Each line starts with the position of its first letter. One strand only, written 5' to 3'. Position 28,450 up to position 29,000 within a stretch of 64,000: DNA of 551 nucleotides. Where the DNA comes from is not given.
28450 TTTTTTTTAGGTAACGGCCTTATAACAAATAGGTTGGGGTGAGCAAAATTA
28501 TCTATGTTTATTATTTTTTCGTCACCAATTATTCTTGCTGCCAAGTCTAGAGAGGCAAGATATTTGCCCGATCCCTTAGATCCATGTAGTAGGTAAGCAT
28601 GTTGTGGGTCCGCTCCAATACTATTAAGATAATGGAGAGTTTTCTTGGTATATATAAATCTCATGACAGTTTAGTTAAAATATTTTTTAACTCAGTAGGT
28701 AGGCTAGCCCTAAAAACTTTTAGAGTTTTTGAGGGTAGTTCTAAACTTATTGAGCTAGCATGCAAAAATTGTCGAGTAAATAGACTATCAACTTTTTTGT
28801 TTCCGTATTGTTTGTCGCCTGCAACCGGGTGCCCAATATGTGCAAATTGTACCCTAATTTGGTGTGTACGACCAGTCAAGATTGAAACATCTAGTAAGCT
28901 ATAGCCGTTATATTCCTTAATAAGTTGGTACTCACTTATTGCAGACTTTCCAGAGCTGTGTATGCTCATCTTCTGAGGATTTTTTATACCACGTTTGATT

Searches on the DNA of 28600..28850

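Call 74: search_rna_families(source=window, start=28600, end=28850, threshold=evalue, max_evalue=1)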
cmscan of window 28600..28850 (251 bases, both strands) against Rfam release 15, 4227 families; matches with E-value up to 1: 0.
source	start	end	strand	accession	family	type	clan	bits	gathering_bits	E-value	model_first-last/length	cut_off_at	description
